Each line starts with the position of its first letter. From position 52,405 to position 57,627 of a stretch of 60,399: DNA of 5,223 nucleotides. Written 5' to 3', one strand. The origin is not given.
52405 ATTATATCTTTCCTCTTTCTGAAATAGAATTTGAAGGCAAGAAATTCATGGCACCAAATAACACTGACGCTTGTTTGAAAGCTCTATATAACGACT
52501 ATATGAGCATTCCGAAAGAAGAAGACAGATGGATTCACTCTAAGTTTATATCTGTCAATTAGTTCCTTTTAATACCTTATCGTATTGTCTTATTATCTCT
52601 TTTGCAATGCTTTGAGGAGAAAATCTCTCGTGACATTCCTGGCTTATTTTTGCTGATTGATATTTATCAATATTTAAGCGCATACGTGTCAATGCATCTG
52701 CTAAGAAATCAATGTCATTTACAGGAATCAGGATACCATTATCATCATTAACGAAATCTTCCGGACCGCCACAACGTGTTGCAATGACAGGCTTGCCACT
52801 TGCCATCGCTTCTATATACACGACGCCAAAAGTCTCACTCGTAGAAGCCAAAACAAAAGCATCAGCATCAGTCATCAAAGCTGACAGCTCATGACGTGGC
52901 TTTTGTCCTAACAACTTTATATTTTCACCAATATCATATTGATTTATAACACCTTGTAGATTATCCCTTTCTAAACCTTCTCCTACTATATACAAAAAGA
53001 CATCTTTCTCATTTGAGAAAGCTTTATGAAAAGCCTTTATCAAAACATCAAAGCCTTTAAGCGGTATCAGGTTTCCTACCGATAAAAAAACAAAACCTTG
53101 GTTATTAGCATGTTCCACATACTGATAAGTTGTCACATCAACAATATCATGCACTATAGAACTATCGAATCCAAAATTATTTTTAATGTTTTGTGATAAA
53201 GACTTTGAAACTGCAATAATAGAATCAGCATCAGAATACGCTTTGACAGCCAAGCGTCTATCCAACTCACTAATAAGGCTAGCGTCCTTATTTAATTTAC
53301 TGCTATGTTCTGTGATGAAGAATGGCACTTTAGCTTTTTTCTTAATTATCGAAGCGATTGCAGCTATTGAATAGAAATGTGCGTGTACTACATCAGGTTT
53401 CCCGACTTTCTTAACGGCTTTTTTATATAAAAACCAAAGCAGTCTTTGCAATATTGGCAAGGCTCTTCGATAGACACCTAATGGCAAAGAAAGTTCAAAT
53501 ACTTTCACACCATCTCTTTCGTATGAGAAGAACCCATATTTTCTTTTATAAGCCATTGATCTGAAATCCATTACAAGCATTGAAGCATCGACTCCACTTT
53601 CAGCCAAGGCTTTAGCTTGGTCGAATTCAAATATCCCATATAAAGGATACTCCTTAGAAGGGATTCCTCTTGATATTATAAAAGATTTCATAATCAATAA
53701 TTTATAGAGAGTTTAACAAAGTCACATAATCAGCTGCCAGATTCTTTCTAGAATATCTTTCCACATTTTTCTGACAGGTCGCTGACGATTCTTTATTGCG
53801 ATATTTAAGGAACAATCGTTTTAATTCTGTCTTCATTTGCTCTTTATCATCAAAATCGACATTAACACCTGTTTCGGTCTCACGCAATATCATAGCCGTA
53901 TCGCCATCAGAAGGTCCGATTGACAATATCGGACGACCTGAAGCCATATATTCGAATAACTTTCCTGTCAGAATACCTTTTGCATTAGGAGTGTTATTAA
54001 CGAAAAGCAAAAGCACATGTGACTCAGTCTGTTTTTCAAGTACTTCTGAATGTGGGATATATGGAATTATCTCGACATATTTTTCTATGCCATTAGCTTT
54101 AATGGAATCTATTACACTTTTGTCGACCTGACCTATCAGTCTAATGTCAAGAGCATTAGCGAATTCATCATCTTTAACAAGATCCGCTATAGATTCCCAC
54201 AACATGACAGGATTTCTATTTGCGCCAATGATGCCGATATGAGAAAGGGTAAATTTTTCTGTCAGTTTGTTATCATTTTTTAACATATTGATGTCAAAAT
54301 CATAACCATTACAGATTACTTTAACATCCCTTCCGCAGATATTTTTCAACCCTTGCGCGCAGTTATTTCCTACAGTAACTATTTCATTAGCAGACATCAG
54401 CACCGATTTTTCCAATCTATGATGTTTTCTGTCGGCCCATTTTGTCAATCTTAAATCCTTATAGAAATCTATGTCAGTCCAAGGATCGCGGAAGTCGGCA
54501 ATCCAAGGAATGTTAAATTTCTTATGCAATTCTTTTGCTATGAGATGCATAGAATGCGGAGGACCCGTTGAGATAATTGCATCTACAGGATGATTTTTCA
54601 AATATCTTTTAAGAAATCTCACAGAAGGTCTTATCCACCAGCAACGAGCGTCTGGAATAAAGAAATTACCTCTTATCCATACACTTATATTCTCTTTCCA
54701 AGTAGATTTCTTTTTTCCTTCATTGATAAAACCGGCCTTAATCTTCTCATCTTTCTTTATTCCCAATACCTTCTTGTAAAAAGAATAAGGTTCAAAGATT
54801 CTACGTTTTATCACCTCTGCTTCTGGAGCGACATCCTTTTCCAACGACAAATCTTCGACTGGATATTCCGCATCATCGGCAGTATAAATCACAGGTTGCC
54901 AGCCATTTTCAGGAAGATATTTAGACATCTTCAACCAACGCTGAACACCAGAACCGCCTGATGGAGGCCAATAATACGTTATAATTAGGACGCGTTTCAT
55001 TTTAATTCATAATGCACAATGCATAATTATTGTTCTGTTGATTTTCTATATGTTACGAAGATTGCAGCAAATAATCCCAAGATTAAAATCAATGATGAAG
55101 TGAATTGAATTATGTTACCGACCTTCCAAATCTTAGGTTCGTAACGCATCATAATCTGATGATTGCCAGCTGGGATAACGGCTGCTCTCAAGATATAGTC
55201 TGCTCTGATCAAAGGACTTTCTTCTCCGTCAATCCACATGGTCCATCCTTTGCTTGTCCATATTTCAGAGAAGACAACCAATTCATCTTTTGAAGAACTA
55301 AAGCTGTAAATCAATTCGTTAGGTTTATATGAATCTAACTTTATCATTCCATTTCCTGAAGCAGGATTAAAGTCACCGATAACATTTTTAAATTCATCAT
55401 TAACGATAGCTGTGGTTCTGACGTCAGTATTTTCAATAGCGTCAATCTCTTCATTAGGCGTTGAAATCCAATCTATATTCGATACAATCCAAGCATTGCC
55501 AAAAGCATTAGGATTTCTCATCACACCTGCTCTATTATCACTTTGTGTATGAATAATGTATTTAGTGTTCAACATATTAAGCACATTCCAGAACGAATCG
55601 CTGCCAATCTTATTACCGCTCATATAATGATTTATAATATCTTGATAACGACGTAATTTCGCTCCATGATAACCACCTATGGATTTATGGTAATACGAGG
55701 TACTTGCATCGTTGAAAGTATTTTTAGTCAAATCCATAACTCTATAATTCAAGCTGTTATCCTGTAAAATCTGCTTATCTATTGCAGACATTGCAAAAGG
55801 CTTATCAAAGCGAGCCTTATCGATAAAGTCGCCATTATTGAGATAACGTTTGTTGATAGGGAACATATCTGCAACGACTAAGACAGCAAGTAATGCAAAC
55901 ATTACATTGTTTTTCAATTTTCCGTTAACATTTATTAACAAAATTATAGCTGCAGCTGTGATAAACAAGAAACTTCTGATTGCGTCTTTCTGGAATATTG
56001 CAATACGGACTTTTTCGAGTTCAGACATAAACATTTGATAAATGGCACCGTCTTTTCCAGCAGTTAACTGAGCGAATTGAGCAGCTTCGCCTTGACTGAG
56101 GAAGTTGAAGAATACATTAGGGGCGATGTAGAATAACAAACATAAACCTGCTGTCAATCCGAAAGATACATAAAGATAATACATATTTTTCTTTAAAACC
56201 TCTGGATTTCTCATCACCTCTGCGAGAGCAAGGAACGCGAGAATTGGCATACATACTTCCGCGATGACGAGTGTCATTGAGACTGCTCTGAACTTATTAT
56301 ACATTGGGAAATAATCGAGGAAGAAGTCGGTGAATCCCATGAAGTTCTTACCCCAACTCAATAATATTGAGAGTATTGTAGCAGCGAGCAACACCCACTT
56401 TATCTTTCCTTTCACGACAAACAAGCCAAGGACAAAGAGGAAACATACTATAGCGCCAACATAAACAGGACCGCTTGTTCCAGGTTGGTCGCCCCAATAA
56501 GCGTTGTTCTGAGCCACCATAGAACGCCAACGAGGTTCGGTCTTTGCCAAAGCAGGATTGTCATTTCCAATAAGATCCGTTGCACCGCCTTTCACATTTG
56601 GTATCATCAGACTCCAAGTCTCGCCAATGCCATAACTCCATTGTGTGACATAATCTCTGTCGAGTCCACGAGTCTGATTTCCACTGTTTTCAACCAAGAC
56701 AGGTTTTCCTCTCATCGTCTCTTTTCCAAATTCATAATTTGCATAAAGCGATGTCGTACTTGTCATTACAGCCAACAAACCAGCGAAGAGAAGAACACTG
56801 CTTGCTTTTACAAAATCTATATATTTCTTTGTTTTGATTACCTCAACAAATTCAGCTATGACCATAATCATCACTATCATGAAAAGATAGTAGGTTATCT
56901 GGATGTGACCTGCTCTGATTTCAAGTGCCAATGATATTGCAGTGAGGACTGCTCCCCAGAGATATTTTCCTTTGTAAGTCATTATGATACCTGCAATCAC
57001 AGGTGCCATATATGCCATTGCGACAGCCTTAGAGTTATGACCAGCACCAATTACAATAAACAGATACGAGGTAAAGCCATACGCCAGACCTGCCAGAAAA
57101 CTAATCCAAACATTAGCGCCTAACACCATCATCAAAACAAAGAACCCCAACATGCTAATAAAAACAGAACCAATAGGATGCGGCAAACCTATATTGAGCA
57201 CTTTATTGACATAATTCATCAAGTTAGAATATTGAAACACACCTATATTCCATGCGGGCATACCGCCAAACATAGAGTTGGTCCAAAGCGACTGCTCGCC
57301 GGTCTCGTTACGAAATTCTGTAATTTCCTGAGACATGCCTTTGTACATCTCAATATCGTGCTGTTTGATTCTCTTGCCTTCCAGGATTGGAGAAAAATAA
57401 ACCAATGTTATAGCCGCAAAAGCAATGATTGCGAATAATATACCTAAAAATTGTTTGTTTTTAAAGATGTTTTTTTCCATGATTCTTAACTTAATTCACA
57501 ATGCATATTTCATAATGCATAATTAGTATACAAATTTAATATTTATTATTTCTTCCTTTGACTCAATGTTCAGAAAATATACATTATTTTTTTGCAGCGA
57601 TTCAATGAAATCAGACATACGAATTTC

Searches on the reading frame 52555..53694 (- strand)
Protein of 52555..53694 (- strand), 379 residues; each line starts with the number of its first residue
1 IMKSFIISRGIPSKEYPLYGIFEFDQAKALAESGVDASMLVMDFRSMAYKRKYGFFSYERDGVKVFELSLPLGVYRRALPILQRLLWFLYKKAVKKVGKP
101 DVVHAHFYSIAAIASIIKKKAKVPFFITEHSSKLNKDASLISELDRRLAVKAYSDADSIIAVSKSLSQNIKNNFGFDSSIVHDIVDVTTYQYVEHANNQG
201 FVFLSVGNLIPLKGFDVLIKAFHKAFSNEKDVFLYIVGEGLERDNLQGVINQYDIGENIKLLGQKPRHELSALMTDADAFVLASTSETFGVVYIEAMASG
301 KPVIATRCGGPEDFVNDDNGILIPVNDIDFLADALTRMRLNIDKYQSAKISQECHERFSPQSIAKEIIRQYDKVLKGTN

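Call 66: search_protein_families(library=pfam, proteins=[window:52555-53694:-], max_evalue=0.001)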
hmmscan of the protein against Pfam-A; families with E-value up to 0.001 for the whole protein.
window:52555-53694:- (379 aa): 5 families
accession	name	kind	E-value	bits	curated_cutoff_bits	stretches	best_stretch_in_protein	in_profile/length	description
PF00534.26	Glycos_transf_1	-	3.4e-37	128.1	26.4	1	196-340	11-157/172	Glycosyl transferases group 1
PF13692.12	Glyco_trans_1_4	-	2.3e-30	106.1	27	1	202-338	3-139/142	Glycosyl transferases group 1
PF13439.12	Glyco_transf_4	-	3.3e-15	57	28.5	1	26-183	11-164/170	Glycosyltransferase Family 4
PF13579.12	Glyco_trans_4_4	-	9.8e-13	49.2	29.7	1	26-176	10-147/158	Glycosyl transferase 4-like domain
PF20706.3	GT4-conflict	-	3e-10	40.1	26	1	133-315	124-320/385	Family 4 Glycosyltransferase in conflict systems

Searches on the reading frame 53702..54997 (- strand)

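Call 66: search_protein_families(library=pfam, proteins=[window:53702-54997:-], max_evalue=0.001)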
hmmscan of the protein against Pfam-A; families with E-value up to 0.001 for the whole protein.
window:53702-54997:- (431 aa): 3 families
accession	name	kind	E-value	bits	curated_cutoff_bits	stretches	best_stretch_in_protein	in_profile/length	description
PF13439.12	Glyco_transf_4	-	1e-08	35.8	28.5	1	107-234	42-168/170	Glycosyltransferase Family 4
PF13692.12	Glyco_trans_1_4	-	1.2e-05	26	27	1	253-395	6-139/142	Glycosyl transferases group 1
PF00534.26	Glycos_transf_1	-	0.00014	21.9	26.4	1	244-410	11-167/172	Glycosyl transferases group 1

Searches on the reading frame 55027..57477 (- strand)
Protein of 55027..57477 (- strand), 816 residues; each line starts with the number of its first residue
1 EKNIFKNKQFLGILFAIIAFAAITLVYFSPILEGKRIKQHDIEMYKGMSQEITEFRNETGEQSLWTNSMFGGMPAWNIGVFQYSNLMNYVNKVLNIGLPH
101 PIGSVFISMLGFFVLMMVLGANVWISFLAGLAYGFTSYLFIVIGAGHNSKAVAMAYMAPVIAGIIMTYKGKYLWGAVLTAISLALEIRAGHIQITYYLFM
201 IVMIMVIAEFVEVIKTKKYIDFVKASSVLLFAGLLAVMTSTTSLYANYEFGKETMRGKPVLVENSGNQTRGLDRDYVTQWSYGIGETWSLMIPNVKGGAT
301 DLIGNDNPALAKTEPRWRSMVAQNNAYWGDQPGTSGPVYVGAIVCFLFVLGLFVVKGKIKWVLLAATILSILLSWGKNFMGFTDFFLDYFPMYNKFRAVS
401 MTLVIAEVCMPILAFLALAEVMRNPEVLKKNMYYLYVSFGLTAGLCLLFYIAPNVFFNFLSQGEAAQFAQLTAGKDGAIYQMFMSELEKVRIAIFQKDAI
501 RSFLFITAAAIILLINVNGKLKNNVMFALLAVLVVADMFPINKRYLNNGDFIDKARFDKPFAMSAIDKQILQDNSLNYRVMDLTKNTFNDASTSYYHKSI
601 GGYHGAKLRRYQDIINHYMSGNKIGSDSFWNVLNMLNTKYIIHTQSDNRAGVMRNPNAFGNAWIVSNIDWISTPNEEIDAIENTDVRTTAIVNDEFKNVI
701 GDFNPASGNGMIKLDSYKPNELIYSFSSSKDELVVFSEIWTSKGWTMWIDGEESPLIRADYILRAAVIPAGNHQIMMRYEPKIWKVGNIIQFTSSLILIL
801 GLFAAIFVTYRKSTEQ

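Call 66: search_protein_families(library=pfam, proteins=[window:55027-57477:-], max_evalue=0.001)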
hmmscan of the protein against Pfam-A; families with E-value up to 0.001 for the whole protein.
window:55027-57477:- (816 aa): 1 family
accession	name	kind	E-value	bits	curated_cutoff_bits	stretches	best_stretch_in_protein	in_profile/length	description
PF09586.16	YfhO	-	3.2e-07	29.6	28.5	1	712-790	756-834/835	Bacterial membrane protein YfhO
